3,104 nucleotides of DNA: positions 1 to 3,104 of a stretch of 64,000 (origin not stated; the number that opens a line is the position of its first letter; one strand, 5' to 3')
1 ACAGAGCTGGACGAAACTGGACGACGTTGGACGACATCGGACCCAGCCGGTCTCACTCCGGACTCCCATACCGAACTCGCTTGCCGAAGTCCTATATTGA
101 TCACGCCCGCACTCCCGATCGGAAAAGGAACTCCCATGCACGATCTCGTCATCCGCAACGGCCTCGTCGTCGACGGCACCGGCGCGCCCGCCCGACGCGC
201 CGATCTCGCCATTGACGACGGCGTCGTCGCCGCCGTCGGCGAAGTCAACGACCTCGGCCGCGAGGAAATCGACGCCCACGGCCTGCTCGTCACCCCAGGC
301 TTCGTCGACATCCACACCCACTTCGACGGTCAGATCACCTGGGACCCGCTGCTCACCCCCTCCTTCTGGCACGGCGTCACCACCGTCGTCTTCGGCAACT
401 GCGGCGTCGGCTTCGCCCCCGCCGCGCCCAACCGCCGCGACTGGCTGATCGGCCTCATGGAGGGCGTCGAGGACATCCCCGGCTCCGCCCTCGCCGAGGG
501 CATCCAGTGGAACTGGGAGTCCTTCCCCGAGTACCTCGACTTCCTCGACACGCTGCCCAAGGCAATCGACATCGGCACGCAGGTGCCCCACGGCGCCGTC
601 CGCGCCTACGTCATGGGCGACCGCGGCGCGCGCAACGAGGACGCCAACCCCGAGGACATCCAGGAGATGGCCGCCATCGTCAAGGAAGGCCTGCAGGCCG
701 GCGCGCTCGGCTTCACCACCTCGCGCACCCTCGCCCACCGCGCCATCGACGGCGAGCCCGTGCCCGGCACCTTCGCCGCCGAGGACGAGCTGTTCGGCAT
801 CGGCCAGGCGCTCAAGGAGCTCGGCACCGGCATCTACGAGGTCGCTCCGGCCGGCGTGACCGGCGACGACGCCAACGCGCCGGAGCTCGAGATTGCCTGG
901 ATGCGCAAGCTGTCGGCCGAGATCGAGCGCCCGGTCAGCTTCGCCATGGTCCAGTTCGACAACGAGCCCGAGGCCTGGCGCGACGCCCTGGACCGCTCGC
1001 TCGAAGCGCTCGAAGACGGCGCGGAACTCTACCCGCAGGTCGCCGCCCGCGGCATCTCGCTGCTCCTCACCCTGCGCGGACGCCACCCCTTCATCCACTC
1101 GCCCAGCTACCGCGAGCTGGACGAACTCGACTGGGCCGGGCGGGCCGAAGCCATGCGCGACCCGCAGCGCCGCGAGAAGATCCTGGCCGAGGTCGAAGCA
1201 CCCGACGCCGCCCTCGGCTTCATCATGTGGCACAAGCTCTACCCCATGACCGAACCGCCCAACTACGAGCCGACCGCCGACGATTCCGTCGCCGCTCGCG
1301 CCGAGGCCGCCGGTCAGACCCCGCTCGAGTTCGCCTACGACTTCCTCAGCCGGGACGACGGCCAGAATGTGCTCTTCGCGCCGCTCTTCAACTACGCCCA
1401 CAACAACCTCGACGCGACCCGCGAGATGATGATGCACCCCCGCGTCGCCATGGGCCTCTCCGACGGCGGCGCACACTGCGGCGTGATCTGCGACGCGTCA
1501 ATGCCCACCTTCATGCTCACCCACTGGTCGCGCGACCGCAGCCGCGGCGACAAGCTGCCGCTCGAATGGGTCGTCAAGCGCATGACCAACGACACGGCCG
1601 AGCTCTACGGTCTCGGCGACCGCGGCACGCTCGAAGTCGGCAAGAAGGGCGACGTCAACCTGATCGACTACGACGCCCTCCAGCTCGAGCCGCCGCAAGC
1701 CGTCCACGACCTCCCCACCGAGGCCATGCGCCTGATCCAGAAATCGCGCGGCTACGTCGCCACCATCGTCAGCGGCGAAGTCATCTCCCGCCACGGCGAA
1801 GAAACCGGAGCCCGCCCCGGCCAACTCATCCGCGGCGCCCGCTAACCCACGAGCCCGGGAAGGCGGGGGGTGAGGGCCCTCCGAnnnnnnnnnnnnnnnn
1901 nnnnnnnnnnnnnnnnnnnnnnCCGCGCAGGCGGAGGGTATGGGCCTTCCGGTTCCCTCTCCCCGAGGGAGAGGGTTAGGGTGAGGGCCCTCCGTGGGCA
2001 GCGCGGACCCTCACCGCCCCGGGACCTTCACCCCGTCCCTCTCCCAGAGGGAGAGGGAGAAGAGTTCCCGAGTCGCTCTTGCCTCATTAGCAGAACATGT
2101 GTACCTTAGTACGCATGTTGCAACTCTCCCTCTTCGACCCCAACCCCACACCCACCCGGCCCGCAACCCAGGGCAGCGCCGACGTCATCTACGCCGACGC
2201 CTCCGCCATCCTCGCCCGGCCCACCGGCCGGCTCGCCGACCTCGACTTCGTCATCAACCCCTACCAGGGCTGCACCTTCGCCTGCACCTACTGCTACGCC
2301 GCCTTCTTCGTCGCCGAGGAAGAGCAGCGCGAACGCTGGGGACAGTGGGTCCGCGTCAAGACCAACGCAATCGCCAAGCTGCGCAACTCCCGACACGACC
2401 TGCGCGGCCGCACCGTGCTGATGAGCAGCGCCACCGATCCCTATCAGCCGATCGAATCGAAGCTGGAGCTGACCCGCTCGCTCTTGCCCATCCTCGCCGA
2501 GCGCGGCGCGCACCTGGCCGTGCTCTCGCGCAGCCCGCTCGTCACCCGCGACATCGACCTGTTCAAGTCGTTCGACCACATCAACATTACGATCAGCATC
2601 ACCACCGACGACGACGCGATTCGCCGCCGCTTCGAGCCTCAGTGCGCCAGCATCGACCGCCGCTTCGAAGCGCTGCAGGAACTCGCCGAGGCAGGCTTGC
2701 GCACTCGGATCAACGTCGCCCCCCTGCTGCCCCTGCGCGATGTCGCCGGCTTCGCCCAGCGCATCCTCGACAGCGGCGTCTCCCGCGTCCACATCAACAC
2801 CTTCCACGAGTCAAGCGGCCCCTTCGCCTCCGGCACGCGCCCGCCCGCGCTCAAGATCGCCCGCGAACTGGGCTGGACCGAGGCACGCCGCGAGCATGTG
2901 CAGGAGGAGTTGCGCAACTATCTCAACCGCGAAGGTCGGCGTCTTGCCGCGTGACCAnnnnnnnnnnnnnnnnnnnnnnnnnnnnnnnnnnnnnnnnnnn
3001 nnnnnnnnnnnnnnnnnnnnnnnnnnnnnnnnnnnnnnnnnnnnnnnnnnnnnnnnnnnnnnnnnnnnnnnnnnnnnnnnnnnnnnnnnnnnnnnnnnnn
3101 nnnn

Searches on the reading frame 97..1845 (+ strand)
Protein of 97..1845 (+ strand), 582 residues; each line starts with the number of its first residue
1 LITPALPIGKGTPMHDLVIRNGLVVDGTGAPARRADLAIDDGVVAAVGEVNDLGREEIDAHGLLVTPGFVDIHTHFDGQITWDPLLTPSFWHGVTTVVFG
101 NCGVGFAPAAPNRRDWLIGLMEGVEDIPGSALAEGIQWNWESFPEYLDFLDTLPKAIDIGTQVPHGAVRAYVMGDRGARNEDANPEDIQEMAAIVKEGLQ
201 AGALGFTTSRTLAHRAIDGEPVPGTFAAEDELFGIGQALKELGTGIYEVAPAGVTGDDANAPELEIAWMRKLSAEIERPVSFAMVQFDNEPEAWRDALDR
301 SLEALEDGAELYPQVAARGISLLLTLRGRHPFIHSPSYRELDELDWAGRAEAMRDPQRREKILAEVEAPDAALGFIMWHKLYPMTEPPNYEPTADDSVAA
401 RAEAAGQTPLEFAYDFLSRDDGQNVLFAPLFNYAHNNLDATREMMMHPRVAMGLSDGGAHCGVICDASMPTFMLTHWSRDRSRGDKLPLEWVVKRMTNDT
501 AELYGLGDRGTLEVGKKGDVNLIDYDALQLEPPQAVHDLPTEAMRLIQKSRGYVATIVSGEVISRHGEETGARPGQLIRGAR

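Call 51: search_protein_families(library=pfam, proteins=[window:97-1845:+], max_evalue=0.001)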
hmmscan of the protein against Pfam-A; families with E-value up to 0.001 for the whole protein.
window:97-1845:+ (582 aa): 2 families
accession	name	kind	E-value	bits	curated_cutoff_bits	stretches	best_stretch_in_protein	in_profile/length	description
PF07969.17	Amidohydro_3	-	1.2e-49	170.6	29.7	1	56-563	1-471/472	Amidohydrolase family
PF01979.26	Amidohydro_1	-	4e-10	39.9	25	1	455-562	249-344/345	Amidohydrolase family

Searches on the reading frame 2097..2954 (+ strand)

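Call 51: search_protein_families(library=pfam, proteins=[window:2097-2954:+], max_evalue=0.001)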
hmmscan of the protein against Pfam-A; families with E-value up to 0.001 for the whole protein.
window:2097-2954:+ (285 aa): 1 family
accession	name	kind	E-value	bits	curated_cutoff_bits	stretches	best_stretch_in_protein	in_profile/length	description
PF04055.27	Radical_SAM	-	2.6e-15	57.4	29.5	1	53-209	1-149/166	Radical SAM superfamily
